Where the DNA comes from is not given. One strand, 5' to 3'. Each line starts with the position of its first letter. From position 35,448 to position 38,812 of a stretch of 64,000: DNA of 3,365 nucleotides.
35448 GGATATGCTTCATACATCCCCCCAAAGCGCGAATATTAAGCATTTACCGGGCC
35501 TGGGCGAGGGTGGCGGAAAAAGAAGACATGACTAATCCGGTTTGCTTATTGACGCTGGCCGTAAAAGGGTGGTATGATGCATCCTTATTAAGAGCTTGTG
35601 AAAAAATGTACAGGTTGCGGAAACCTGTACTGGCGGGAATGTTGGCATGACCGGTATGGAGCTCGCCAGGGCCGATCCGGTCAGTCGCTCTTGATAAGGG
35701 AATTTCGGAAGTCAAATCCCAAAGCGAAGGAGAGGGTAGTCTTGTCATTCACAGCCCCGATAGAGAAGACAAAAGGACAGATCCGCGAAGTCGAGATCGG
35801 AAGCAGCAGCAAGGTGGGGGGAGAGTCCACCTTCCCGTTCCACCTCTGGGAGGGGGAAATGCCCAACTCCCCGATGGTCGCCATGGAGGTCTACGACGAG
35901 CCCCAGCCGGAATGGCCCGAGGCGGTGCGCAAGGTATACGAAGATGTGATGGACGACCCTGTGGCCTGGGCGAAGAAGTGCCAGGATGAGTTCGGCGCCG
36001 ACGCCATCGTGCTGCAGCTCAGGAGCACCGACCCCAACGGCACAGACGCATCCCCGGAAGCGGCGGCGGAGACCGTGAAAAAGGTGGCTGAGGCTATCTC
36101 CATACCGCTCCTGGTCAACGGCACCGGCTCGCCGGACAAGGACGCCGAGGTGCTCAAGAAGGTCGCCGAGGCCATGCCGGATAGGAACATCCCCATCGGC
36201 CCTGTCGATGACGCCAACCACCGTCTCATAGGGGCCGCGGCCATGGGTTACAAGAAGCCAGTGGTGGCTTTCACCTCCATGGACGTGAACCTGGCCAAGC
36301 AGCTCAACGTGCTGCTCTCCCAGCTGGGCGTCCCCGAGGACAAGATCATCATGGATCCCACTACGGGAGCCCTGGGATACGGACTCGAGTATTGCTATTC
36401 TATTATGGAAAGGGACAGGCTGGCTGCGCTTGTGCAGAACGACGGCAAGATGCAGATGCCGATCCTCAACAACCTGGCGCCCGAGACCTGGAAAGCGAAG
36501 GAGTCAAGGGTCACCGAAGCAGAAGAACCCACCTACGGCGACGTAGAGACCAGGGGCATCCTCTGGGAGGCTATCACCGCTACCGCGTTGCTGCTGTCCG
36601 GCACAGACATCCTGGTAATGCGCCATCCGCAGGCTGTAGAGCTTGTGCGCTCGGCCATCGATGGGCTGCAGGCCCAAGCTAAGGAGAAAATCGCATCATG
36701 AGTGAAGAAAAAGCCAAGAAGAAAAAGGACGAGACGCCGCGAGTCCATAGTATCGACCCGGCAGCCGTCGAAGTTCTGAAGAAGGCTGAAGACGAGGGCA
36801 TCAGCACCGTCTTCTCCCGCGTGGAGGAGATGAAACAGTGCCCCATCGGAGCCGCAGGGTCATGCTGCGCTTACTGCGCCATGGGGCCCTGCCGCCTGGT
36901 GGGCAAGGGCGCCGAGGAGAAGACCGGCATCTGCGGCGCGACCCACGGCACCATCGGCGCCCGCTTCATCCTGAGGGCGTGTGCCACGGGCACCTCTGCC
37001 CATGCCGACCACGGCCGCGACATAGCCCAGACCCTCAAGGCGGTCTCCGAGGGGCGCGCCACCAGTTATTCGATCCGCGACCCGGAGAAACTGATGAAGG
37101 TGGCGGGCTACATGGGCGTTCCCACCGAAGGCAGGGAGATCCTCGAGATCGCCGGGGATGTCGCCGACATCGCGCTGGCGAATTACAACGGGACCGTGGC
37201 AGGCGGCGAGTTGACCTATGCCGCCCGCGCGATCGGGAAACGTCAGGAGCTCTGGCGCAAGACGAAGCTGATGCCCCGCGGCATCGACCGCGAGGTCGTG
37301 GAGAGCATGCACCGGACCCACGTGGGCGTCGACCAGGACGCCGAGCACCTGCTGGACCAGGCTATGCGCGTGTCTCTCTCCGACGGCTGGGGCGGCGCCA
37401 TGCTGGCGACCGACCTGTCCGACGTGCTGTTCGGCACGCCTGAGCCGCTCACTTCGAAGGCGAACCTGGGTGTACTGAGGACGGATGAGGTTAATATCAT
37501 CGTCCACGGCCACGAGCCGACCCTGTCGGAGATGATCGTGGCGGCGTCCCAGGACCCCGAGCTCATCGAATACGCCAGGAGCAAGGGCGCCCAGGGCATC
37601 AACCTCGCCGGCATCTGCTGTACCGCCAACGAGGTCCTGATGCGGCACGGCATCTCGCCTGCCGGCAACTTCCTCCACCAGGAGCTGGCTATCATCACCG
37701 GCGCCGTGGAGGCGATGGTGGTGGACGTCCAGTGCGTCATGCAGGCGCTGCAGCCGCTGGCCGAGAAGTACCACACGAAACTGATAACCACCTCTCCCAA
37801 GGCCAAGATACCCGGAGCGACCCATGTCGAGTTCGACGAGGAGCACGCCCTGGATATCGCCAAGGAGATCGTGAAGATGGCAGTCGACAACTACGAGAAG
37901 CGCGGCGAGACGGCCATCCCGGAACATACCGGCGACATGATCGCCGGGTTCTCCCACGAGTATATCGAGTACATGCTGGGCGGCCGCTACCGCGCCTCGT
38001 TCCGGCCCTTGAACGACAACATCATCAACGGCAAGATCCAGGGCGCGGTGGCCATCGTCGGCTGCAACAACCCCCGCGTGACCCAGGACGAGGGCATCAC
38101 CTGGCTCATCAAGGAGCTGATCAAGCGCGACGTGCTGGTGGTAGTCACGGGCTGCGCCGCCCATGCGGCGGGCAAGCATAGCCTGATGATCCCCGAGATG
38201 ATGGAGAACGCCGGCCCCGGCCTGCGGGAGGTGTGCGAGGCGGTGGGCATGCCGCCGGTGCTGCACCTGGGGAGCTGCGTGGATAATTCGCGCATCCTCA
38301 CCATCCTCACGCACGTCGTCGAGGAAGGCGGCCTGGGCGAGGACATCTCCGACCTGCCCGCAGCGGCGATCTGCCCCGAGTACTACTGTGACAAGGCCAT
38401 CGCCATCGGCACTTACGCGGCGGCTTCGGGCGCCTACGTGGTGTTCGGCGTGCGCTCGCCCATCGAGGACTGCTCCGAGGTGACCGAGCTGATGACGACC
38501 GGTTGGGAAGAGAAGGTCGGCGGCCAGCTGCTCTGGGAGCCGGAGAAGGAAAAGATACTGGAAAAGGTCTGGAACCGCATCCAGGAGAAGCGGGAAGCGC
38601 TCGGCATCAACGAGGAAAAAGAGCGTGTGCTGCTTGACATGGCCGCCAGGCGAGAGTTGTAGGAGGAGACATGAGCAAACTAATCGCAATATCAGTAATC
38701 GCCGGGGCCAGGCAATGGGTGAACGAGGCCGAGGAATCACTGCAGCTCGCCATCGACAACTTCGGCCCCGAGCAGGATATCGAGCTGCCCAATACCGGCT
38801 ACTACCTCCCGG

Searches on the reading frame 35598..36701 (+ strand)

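Call 46: search_protein_families(library=pfam, proteins=[window:35598-36701:+], max_evalue=0.00001)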
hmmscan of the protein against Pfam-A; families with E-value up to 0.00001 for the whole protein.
window:35598-36701:+ (367 aa): 1 family
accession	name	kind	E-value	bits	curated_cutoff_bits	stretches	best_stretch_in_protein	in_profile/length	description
PF03599.22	CdhD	-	8.1e-47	160.2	24.8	1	70-342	10-241/387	CO dehydrogenase/acetyl-CoA synthase delta subunit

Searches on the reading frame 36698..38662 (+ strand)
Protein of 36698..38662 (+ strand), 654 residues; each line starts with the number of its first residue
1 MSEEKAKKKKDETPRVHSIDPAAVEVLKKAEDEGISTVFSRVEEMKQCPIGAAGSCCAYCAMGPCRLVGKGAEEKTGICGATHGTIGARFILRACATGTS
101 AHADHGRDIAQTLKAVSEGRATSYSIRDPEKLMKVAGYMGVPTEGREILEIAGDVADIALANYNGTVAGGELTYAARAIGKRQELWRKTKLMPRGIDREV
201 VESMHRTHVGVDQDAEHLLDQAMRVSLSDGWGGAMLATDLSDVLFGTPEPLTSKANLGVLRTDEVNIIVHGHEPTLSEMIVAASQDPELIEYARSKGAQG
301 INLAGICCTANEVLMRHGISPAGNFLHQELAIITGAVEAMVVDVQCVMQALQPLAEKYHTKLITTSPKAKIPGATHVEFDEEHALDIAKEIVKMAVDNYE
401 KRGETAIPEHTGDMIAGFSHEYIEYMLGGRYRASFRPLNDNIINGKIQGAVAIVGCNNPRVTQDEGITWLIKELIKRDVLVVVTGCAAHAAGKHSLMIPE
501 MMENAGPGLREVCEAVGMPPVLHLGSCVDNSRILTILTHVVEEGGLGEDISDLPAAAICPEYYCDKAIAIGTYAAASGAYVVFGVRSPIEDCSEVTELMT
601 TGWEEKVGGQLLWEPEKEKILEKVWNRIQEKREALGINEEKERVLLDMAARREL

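Call 46: search_protein_families(library=pfam, proteins=[window:36698-38662:+], max_evalue=0.00001)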
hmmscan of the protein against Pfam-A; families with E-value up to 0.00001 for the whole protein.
window:36698-38662:+ (654 aa): 1 family
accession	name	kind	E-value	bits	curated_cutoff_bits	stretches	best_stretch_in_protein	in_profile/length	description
PF03063.25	Prismane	-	5.5e-164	547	27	1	56-615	2-510/513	Prismane/CO dehydrogenase family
